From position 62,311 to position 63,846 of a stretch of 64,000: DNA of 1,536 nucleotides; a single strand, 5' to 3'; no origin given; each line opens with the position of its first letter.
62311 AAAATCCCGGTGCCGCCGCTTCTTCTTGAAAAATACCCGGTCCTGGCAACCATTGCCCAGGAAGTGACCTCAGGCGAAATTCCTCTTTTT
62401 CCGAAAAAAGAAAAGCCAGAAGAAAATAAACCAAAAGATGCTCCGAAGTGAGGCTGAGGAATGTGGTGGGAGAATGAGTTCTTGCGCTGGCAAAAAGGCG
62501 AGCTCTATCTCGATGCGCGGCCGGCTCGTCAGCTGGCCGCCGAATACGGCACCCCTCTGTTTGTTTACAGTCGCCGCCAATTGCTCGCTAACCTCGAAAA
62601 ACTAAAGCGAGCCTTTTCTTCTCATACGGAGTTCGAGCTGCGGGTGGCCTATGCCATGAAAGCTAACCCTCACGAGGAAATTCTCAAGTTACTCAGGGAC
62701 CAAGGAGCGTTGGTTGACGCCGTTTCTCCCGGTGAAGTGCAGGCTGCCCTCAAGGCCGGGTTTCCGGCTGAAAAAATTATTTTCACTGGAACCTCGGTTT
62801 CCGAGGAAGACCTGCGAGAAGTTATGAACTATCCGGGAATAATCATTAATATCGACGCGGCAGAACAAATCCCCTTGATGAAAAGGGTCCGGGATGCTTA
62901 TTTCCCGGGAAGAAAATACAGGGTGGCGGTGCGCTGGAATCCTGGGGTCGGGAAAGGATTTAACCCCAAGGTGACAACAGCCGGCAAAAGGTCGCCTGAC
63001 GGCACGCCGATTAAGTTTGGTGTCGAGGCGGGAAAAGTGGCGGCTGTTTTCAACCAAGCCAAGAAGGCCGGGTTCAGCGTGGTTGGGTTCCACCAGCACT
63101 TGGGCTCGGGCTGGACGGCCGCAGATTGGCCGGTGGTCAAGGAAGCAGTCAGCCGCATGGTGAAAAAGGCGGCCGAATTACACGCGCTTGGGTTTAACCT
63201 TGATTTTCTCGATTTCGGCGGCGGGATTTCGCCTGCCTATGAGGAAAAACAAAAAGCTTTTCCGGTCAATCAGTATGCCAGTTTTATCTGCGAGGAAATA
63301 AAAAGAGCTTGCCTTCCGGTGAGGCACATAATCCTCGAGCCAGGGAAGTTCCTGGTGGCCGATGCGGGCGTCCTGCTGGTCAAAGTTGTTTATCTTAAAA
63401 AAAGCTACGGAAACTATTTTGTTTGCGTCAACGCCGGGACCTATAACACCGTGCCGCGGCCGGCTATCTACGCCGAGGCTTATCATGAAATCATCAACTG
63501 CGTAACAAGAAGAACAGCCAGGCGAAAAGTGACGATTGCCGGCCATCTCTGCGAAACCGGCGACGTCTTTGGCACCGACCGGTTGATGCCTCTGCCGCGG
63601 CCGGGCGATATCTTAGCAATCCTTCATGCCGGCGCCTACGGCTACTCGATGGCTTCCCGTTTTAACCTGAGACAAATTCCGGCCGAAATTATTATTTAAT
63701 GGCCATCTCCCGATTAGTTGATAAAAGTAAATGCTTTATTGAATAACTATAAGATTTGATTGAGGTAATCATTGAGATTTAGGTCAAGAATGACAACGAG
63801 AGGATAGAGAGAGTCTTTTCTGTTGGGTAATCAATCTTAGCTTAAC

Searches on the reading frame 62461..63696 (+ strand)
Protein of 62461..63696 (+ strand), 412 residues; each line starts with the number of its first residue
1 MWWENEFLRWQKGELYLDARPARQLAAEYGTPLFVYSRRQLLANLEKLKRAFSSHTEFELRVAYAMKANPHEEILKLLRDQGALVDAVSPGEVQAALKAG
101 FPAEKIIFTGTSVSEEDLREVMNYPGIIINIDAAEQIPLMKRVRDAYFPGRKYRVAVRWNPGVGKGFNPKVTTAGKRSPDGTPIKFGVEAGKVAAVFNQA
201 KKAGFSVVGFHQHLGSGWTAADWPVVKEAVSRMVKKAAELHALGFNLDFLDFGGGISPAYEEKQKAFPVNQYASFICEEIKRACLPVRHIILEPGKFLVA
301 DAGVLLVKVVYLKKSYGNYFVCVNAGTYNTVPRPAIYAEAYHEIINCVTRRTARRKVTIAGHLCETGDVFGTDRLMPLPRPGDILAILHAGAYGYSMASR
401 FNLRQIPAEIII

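Call 88: find_encoding_contigs(protein=window:62461-63696:+, flank=10000, max_places=2)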
Protein window:62461-63696:+ (412 aa): no gene with exactly this product is on record in the collection.
